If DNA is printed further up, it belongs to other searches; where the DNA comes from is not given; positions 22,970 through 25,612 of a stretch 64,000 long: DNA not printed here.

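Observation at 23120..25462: Fused nuclease-methyltransferase-specificity polypeptide (Type IIG-like R-M) directly downstream of the tRNA cluster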

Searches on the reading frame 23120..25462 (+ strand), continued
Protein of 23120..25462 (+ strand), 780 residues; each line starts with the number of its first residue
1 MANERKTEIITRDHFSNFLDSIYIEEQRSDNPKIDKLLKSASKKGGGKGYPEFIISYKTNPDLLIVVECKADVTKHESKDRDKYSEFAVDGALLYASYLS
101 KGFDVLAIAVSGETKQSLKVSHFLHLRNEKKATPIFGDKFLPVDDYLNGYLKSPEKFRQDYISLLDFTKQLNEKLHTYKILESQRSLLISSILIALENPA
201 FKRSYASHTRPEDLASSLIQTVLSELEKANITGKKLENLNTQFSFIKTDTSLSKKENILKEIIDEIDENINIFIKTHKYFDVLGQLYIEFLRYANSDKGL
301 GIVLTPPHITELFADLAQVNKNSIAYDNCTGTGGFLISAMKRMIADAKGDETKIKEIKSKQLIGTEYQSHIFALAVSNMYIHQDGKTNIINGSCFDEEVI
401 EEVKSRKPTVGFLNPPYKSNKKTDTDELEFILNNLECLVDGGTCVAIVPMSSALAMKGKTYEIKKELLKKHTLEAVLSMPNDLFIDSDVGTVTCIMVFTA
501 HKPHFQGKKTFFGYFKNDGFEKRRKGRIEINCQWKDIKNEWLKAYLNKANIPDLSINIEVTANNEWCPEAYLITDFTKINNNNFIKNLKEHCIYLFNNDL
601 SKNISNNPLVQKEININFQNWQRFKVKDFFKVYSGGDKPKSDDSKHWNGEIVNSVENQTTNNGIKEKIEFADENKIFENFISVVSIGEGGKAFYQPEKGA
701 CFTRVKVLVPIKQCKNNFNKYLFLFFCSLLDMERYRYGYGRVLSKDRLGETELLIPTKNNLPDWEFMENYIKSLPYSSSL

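Call 73: search_dna_similar(query=window:23120-25459:+, collection=plasmids, mode=protein, max_rows=15)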
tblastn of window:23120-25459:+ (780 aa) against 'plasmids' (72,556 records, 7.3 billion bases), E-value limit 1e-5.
Records with a match: 147; places in all: 151; records where one place covers at least 80% of the query: 3.
Best place of each record, by identity: <60% 147.
By first word of the organism name: Acinetobacter 9; Streptomyces 9; Vibrio 9; Ligilactobacillus 6; Clostridium 6; Arthrobacter 5; Escherichia 5; Lactiplantibacillus 4; Macrococcoides 4; Enterococcus 4; and 65 more.
By predicted mobility (MOB-suite, as given by PLSDB): non-mobilizable 87; mobilizable 40; conjugative 20.
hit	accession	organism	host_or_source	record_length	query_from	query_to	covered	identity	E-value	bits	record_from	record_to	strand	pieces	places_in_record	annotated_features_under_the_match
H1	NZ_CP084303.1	Acinetobacter pseudolwoffii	a feces sample of chicken origin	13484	3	780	96%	38.3%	2e-97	410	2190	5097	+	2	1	N-6 DNA methylase | restriction endonuclease subunit S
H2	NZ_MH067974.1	Arthrobacter sp.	-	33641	1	780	94%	37.7%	1e-109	432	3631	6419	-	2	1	N-6 DNA methylase | restriction endonuclease subunit S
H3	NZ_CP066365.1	Pseudarthrobacter defluvii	cell culture,sediment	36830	3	627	80%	41.7%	2e-119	404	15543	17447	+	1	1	N-6 DNA methylase | hypothetical protein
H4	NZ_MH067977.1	Arthrobacter sp.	-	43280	1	572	73%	41.2%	2e-111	380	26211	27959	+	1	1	N-6 DNA methylase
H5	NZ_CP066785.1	Alicyclobacillus sp. ALC3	cell culture,acid mine drainage sediment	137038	1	572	73%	41.1%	6e-109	373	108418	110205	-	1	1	N-6 DNA methylase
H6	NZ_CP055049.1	Escherichia coli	Shek Wu Hui WWTPs_58 WWTPs effluent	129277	1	572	73%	41.0%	4e-95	377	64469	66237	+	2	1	none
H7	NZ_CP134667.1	Escherichia coli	Larus michahellis,bacteria,cloaca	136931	1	572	73%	40.8%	9e-108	370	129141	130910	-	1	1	N-6 DNA methylase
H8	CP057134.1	Escherichia coli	culture,Pooled cattle faecal samples ...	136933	1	572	73%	40.8%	9e-108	370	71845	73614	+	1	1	N-6 DNA methylase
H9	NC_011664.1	Shewanella baltica OS223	-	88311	1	572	73%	40.8%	4e-85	368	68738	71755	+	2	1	N-6 DNA methylase | ISAs1-like element ISSba2 family transposase | hypothetical protein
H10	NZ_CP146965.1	Butyrivibrio fibrisolvens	Bovinae,Bovine rumen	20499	4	571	73%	30.0%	7e-44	206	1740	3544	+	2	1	none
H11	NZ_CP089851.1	Ligilactobacillus salivarius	Pig,faecal sample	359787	281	775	63%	34.2%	2e-60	230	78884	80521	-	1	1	N-6 DNA methylase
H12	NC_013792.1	Alkalihalophilus pseudofirmus OF4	-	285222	63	594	68%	31.4%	2e-48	193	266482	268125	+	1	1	N-6 DNA methylase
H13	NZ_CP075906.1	Clostridium perfringens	Cattle feces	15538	281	774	63%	33.0%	9e-59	224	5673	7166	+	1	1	N-6 DNA methylase | restriction endonuclease subunit S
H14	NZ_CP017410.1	Lactiplantibacillus plantarum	fermented salami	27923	50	571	67%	29.7%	4e-51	201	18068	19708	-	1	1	N-6 DNA methylase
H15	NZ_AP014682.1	Paucilactobacillus hokkaidonensis JCM 18461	-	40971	50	571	67%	29.2%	5e-50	198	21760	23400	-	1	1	N-6 DNA methylase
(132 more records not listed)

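Call 74: search_dna_similar(query=window:23120-25459:+, collection=phages, mode=protein, max_rows=10)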
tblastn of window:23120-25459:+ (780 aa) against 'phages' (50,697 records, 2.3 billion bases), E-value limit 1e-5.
Records with a match: 58; places in all: 58; records where one place covers at least 80% of the query: 5.
Best place of each record, by identity: <60% 58.
By first word of the organism name: Acinetobacter 36; Staphylococcus 7; Bacteriophage 7; Mycoplasma 3; Liberibacter 2; Escherichia 1; phage 1; Salmonella 1.
By host as written in the record: Acinetobacter baumannii 17; - 11; Acinetobacter baumannii 703 4; Staphylococcus aureus 3; Acinetobacter baumannii 1971 3; Acinetobacter baumannii YMC/09/02/B1251 2; Staphylococcus aureus SBP 01/19 Gaivota PE 1; Staphylococcus aureus 23EV612 1; and 16 more.
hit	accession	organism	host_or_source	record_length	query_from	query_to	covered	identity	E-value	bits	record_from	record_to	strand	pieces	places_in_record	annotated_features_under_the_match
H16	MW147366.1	Staphylococcus phage B_UFSM4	Staphylococcus aureus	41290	51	772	86%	29.2%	3e-42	229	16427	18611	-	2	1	putative restriction-modification protein | hypothetical protein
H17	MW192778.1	Staphylococcus phage B_UFSM5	Staphylococcus aureus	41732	51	772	86%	29.2%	3e-42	229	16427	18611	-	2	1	putative restriction-modification protein | hypothetical protein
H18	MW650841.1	Staphylococcus phage B_UFSM1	Staphylococcus aureus SBP 01/19 Gaivota ...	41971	51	772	86%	29.2%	3e-42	229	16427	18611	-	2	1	putative restriction-modification protein | hypothetical protein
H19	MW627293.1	Staphylococcus phage B_UFSM3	Staphylococcus aureus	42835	51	772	86%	29.2%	3e-42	229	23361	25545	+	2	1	putative restriction-modification protein | hypothetical protein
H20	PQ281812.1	Staphylococcus phage phiSabovST1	Staphylococcus aureus 23EV612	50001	51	772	86%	29.2%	3e-42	229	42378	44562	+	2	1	bcgIA protein | bcgIB protein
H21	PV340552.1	Escherichia phage PhiR12_3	Escherichia coli ECOR13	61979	281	774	53%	35.0%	1e-28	194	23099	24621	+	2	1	hypothetical protein (x2)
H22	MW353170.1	Mycoplasma phage sp.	Mycoplasma anserisalpingitidis MYCAV212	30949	301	765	60%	28.4%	1e-25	120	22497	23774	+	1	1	putative adenine-specific methyltransferase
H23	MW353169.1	Mycoplasma phage sp.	Mycoplasma anserisalpingitidis MYCAV94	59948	301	738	56%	28.0%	5e-23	111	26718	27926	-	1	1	putative adenine-specific methyltransferase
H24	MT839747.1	Bacteriophage sp.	human fecal samples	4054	281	571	37%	40.1%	9e-50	195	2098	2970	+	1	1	record has no annotation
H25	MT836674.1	Bacteriophage sp.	human fecal samples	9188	50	465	53%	26.6%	2e-16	91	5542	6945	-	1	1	record has no annotation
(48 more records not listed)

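Call 75: get_annotated_region(hit=H20, flank=1500)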
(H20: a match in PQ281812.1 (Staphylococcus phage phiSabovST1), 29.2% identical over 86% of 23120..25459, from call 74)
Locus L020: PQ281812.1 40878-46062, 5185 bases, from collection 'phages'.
description: Staphylococcus phage phiSabovST1, complete genome.
organism: Staphylococcus phage phiSabovST1 (NCBI taxid 3348175)
taxonomy: Viruses; Duplodnaviria; Heunggongvirae; Uroviricota; Caudoviricetes
host: Staphylococcus aureus 23EV612; source: Bos taurus; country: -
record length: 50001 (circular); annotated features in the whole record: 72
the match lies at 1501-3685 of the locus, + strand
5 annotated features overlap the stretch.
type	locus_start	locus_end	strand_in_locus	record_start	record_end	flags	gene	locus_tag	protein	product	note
CDS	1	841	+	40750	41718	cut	-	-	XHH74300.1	lukDv protein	-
CDS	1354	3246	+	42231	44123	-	-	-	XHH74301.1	bcgIA protein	-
CDS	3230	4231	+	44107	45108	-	-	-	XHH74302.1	bcgIB protein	-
CDS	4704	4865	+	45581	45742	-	-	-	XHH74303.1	hypothetical protein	-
CDS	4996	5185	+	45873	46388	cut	-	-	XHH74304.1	hypothetical protein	-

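Call 76: get_annotated_region(hit=H1, flank=2500)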
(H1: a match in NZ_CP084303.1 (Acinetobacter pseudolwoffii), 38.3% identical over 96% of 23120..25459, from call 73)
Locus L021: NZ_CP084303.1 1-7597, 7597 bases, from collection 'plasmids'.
description: Acinetobacter pseudolwoffii strain XMC5X702 plasmid pXMC5X702-13k, complete sequence
organism: Acinetobacter pseudolwoffii (NCBI taxid 2053287)
taxonomy: Bacteria; Pseudomonadota; Gammaproteobacteria; Moraxellales; Moraxellaceae; Acinetobacter; Acinetobacter pseudolwoffii
host: -; source: a feces sample of chicken origin; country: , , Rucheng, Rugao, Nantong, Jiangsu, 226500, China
typing (MOB-suite, as given by PLSDB): non-mobilizable
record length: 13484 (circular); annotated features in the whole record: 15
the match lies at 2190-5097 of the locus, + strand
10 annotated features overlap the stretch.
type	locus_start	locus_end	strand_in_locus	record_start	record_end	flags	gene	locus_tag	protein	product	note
CDS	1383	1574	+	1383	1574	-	-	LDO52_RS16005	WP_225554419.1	hypothetical protein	-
CDS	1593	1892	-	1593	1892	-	-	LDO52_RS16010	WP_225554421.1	hypothetical protein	-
CDS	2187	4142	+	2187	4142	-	-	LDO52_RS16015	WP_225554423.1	N-6 DNA methylase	GO:0006306 - DNA methylation [Evidence IEA]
CDS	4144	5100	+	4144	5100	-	-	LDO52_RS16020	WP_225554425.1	restriction endonuclease subunit S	GO:0006304 - DNA modification [Evidence IEA]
CDS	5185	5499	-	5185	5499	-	-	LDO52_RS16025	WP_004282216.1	BrnA antitoxin family protein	-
CDS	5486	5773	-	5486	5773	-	-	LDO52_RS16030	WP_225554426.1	BrnT family toxin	-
CDS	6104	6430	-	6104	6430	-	-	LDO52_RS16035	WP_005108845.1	hypothetical protein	-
CDS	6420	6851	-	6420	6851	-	-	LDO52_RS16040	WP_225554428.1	hypothetical protein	-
CDS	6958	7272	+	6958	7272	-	-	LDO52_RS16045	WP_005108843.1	hypothetical protein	-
CDS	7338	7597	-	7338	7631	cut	-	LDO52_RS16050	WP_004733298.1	type II toxin-antitoxin system RelE/ParE family toxin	GO:0030541 - plasmid partitioning [Evidence IEA]; GO:0051290 - protein heterotetramerization [Evidence IEA]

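Call 79: search_protein_families(library=padloc, proteins=[L020:1354-3243:+, L020:3230-4228:+, L021:2187-4139:+, L003:5001-6833:+, L003:6829-7821:+], max_evalue=1e-10)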
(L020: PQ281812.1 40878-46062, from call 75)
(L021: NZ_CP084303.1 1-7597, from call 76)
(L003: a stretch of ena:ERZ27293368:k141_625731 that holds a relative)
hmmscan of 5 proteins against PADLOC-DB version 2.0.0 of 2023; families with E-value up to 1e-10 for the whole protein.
L020:1354-3243:+ (630 aa): 19 families
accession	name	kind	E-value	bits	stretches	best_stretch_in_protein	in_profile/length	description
PDLC03602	REase_MTase_IIG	-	4e-240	796.8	1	1-627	2-632/637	Type IIG restriction enzyme-methyltransferase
PDLC03616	REase_MTase_IIG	-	5.7e-68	227.9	1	19-617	31-713/721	Type IIG restriction enzyme-methyltransferase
PDLC03021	MTase_I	-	1.9e-42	143.8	1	297-570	141-420/491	Type I methyltransferase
PDLC03608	REase_MTase_IIG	-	4.5e-42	142.4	1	27-615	38-611/614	Type IIG restriction enzyme-methyltransferase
PDLC04134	mad2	-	2.7e-26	90.4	1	296-563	248-469/492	mads_2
PDLC03026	MTase_I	-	4.8e-23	80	1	293-526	114-362/487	Type I methyltransferase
PDLC03031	MTase_I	-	1.1e-22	78.1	1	288-437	152-298/834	Type I methyltransferase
PDLC03025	MTase_I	-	3.5e-22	76.8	1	299-505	141-357/569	Type I methyltransferase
PDLC03619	REase_MTase_IIG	-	1.9e-21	74.8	1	390-588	1-219/274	Type IIG restriction enzyme-methyltransferase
PDLC03029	MTase_I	-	3.3e-20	70.1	1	231-573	93-455/661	Type I methyltransferase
PDLC03218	MTase_II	-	2.4e-18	64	1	319-511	263-472/532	Type II methyltransferase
PDLC03022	MTase_I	-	6.9e-18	62.3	1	296-518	160-406/857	Type I methyltransferase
PDLC03018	MTase_I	-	2.1e-17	60.8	0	318-361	304-347/749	Type I methyltransferase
PDLC03318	MTase_II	-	1e-15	55.1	0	291-363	316-386/723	Type II methyltransferase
PDLC03030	MTase_I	-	1e-11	42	0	288-415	303-435/670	Type I methyltransferase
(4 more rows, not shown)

L020:3230-4228:+ (333 aa): 1 family
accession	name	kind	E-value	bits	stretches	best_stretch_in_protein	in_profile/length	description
PDLC03591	Specificity_II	-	3.8e-89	297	2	103-332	104-334/341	Type II specificity subunit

L021:2187-4139:+ (651 aa): 10 families
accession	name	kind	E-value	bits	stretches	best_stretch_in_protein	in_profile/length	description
PDLC03619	REase_MTase_IIG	-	6.2e-133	440.4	1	391-643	1-253/274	Type IIG restriction enzyme-methyltransferase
PDLC03608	REase_MTase_IIG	-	4.5e-113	377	1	3-636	8-610/614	Type IIG restriction enzyme-methyltransferase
PDLC03602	REase_MTase_IIG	-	1.1e-71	240.3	1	11-635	8-618/637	Type IIG restriction enzyme-methyltransferase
PDLC03616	REase_MTase_IIG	-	8.9e-50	167.8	1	80-532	108-603/721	Type IIG restriction enzyme-methyltransferase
PDLC03021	MTase_I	-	1e-32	111.6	1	278-626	124-458/491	Type I methyltransferase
PDLC04134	mad2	-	2.5e-25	87.3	1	281-544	236-467/492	mads_2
PDLC03026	MTase_I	-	5e-19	66.8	1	278-525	102-358/487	Type I methyltransferase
PDLC03025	MTase_I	-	4.9e-17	59.8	1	279-520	122-368/569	Type I methyltransferase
PDLC03029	MTase_I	-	3.7e-14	50.1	0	277-447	133-294/661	Type I methyltransferase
PDLC03031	MTase_I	-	4.4e-14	49.7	0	304-411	166-268/834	Type I methyltransferase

L003:5001-6833:+ (611 aa): 12 families
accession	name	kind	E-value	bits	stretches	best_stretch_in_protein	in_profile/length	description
PDLC03608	REase_MTase_IIG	-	2e-170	566.4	1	27-599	36-612/614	Type IIG restriction enzyme-methyltransferase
PDLC03602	REase_MTase_IIG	-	1e-65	220.6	1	1-596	1-618/637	Type IIG restriction enzyme-methyltransferase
PDLC03616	REase_MTase_IIG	-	2.6e-53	179.5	1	164-527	223-620/721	Type IIG restriction enzyme-methyltransferase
PDLC03619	REase_MTase_IIG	-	6.8e-51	171.4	1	371-599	1-248/274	Type IIG restriction enzyme-methyltransferase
PDLC03021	MTase_I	-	3.1e-38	129.8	1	203-592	68-471/491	Type I methyltransferase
PDLC03026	MTase_I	-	5.8e-19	66.6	1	244-510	89-364/487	Type I methyltransferase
PDLC04134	mad2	-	1e-18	65.4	1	254-526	229-469/492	mads_2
PDLC03025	MTase_I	-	1.2e-15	55.2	1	254-550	117-421/569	Type I methyltransferase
PDLC03029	MTase_I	-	3.8e-15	53.4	0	237-427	114-301/661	Type I methyltransferase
PDLC03031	MTase_I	-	6.1e-15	52.5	0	212-421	99-299/834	Type I methyltransferase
PDLC03036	MTase_I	-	5.9e-13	46.1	1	255-501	169-432/635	Type I methyltransferase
PDLC03022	MTase_I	-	4e-12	43.3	0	247-504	133-410/857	Type I methyltransferase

L003:6829-7821:+ (331 aa): 2 families
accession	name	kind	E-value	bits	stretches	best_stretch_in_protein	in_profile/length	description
PDLC03594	Specificity_II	-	8.8e-29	98.6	1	5-135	2-129/322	Type II specificity subunit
PDLC03591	Specificity_II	-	2.2e-27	94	1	171-324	6-153/341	Type II specificity subunit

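Call 84: find_encoding_contigs(protein=P0003, flank=4000, max_places=3)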
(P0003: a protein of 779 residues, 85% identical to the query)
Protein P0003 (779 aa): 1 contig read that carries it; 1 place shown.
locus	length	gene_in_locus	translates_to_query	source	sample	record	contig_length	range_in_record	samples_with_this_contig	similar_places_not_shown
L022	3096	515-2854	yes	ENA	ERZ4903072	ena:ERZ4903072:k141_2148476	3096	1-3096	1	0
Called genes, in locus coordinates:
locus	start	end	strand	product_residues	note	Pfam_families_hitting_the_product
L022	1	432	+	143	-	?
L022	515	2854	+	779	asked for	PF02384:N6_Mtase, PF01420:Methylase_S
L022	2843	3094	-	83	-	?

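Call 85: find_encoding_contigs(protein=P0006, flank=6000, max_places=3)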
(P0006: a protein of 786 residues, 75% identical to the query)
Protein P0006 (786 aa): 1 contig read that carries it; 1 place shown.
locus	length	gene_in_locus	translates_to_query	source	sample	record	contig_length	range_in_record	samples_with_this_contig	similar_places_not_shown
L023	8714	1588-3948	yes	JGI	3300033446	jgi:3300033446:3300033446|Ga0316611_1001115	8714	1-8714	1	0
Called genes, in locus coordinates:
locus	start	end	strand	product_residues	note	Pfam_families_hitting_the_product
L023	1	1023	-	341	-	?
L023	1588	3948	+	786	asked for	PF02384:N6_Mtase, PF01420:Methylase_S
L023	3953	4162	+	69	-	-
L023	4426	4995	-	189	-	-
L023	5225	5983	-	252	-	-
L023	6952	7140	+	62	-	-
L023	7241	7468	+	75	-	-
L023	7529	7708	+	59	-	-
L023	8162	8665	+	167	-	-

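Call 87: search_protein_families(library=phrogs, proteins=[window:23120-25459:+], max_evalue=0.001)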
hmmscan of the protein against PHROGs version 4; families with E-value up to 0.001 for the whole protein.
window:23120-25459:+ (780 aa): 3 families
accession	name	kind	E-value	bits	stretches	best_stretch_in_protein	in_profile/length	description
phrog_13671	-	other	2e-74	252.2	1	42-584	51-622/666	DNA methyltransferase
phrog_2713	-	unknown function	1e-30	108.2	1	210-584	101-461/520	-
phrog_12160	-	unknown function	1.1e-20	75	1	648-774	16-143/361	-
